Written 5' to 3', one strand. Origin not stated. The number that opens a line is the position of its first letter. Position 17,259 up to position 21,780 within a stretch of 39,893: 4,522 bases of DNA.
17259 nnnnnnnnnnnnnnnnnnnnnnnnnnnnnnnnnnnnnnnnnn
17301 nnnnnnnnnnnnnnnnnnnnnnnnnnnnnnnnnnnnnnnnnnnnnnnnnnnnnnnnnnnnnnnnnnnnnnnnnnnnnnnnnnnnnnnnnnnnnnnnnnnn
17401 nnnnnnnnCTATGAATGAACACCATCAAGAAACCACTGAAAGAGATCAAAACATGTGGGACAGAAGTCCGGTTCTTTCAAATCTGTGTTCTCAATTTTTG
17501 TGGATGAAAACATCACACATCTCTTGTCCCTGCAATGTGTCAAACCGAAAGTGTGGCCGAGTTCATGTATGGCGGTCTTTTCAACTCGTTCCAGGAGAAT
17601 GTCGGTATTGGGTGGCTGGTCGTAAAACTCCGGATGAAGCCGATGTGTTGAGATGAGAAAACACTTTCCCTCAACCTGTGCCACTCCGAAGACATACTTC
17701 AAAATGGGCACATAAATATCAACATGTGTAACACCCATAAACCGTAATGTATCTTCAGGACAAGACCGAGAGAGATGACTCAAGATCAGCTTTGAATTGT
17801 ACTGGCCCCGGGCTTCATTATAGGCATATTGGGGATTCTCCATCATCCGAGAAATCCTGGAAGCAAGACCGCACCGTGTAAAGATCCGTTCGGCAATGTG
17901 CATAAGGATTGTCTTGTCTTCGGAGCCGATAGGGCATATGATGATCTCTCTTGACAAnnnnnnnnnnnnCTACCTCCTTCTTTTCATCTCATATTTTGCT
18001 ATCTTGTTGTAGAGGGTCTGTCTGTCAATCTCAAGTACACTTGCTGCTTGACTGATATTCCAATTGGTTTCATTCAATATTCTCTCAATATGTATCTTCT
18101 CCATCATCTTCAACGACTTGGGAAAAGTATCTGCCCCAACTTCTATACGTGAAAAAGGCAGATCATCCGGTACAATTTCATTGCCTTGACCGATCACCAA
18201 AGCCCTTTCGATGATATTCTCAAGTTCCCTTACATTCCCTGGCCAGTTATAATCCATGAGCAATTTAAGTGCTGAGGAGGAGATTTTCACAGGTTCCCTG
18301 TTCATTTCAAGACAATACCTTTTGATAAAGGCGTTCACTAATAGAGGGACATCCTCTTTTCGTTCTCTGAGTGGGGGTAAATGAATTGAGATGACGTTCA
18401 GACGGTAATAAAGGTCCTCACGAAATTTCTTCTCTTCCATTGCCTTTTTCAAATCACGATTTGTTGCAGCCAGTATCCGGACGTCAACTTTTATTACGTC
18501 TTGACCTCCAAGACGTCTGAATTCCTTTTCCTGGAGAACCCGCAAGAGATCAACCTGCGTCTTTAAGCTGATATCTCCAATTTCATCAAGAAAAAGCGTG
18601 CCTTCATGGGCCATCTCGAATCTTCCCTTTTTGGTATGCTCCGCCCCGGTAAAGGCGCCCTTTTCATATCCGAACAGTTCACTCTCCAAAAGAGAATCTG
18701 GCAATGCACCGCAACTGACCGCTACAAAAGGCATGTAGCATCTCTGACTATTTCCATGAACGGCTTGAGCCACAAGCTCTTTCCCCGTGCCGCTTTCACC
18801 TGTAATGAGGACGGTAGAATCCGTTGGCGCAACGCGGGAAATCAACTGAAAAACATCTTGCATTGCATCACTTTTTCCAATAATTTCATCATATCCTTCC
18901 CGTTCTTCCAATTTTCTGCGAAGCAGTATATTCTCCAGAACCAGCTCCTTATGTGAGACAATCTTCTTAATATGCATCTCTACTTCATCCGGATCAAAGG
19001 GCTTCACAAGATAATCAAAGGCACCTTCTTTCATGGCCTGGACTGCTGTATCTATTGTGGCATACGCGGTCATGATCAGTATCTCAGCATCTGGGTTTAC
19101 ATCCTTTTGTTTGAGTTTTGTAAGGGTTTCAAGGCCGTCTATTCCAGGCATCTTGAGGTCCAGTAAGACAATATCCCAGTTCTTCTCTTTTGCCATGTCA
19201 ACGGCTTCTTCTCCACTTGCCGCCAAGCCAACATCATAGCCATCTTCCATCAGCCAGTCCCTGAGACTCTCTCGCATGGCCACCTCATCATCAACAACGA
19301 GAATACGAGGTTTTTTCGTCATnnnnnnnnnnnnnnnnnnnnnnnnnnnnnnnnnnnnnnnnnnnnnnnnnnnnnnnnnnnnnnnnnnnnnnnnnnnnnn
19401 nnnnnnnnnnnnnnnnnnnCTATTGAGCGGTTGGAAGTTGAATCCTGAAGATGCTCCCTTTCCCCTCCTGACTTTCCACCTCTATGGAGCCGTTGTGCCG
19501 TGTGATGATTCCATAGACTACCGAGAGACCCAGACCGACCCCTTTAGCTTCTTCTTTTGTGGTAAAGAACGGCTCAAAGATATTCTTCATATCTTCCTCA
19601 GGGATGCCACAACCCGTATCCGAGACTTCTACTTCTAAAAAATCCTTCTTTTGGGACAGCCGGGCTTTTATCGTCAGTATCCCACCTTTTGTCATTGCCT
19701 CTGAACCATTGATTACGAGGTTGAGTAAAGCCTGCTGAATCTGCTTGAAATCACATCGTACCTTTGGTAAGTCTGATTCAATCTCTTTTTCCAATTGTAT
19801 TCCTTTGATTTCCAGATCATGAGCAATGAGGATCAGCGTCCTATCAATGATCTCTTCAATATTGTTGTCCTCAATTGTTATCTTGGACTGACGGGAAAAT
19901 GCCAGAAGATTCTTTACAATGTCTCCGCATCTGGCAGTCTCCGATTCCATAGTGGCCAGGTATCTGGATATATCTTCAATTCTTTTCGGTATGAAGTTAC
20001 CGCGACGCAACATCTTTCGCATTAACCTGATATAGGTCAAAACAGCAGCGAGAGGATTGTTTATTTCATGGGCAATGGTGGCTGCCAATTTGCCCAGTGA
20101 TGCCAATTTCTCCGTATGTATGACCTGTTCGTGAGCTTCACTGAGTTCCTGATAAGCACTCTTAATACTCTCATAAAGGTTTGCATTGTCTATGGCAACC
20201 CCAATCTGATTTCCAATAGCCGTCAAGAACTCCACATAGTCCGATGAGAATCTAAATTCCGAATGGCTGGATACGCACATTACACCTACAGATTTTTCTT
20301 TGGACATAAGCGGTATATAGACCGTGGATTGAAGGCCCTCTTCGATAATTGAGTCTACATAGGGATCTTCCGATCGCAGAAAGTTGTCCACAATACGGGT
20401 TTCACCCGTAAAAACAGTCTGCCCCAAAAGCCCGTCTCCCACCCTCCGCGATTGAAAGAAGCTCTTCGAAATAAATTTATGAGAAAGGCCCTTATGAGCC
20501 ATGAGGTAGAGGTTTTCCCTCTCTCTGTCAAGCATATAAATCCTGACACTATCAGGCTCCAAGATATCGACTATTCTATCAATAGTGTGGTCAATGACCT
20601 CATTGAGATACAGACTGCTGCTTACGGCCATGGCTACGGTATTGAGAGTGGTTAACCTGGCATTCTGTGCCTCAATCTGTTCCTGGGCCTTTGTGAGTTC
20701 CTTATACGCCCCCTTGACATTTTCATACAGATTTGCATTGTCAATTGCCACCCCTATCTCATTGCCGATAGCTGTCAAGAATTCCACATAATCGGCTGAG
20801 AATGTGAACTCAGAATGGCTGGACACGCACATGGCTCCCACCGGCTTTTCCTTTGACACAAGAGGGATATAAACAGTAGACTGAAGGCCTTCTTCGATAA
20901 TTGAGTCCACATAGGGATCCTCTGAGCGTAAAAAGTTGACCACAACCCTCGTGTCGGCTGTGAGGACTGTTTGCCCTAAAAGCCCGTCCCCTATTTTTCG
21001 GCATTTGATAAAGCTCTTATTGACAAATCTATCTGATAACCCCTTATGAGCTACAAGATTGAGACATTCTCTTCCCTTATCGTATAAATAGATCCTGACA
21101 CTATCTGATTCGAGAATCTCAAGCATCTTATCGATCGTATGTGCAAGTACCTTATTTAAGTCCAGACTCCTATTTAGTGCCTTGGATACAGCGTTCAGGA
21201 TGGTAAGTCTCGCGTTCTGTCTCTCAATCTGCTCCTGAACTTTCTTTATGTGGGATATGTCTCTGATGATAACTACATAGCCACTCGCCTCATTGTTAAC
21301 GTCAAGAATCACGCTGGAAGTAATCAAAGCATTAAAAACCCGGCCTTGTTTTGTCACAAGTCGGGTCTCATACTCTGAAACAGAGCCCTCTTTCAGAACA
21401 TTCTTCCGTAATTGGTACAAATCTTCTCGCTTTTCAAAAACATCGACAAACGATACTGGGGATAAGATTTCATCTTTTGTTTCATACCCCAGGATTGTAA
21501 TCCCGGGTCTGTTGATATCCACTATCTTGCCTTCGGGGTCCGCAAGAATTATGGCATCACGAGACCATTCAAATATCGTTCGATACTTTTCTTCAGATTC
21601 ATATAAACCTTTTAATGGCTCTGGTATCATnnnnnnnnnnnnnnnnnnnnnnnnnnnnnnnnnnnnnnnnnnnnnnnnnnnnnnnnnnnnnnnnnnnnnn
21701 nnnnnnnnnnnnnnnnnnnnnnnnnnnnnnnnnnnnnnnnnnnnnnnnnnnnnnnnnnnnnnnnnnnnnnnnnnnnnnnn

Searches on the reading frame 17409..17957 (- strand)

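Call 20: search_protein_families(library=pfam, proteins=[window:17409-17957:-], max_evalue=0.00001)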
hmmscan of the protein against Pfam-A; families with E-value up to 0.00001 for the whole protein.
window:17409-17957:- (182 aa): 2 families
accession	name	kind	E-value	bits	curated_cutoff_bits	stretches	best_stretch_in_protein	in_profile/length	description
PF07998.17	Peptidase_M54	-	1.3e-25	91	24.4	1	40-172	55-191/194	Peptidase family M54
PF00413.30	Peptidase_M10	-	7.5e-06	26.3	24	0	125-160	108-146/159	Matrixin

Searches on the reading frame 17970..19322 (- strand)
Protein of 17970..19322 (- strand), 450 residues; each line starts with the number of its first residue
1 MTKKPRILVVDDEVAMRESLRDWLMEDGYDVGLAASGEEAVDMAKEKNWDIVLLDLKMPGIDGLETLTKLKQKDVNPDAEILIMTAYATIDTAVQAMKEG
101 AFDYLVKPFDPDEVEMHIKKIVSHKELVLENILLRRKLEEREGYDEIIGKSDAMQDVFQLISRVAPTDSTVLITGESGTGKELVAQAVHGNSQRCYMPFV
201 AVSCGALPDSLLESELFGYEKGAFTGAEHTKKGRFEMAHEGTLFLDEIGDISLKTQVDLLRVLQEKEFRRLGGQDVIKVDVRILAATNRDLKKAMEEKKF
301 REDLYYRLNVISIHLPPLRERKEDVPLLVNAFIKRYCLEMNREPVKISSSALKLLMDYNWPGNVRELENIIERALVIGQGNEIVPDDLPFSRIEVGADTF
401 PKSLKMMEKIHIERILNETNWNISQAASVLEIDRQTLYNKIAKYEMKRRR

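Call 20: search_protein_families(library=pfam, proteins=[window:17970-19322:-], max_evalue=0.00001)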
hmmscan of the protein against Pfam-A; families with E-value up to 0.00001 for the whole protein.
window:17970-19322:- (450 aa): 6 families
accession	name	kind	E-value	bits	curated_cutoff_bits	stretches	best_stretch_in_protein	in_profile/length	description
PF00158.32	Sigma54_activat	-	2.7e-74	248.9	20.2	1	147-314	1-168/168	Sigma-54 interaction domain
PF00072.30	Response_reg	-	1.3e-32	112.7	30.2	1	7-118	1-110/111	Response regulator receiver domain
PF25601.1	AAA_lid_14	-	3e-26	91.5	27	1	319-391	1-73/87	AAA+ ATPase lid domain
PF14532.12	Sigma54_activ_2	-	1.7e-22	80.6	25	1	148-318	1-138/138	Sigma-54 interaction domain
PF02954.25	HTH_8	-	5.2e-13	48.9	22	1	404-444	2-42/42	Bacterial regulatory protein, Fis family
PF07728.20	AAA_5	-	2e-06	28.3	22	1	171-296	2-127/139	AAA domain (dynein-related subfamily)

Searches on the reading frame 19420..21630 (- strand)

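Call 20: search_protein_families(library=pfam, proteins=[window:19420-21630:-], max_evalue=0.00001)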
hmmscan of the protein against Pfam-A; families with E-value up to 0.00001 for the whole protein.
window:19420-21630:- (736 aa): 8 families
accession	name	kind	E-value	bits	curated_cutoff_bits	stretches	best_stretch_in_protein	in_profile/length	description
PF13185.12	GAF_2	-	5.6e-36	124.2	28.6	2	342-481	4-136/136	GAF domain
PF13492.12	GAF_3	-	9.6e-28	97.6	27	2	343-482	3-129/129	GAF domain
PF02518.31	HATPase_c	-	1e-26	94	26.4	1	627-735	2-110/111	Histidine kinase-, DNA gyrase B-, and HSP90-like ATPase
PF01590.32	GAF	-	1.4e-23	84.4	22.4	2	342-480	2-133/133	GAF domain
PF00512.31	HisKA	-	3.9e-13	49.7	26.9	1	512-581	2-63/66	His Kinase A (phospho-acceptor) domain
PF00989.32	PAS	-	6.6e-12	45.9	22.6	1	14-125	1-113/113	PAS fold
PF13426.13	PAS_9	-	1.2e-11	45.2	27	1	25-126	2-102/103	PAS domain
PF13188.13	PAS_8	-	2.1e-08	34.2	21.8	1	14-68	1-55/65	PAS domain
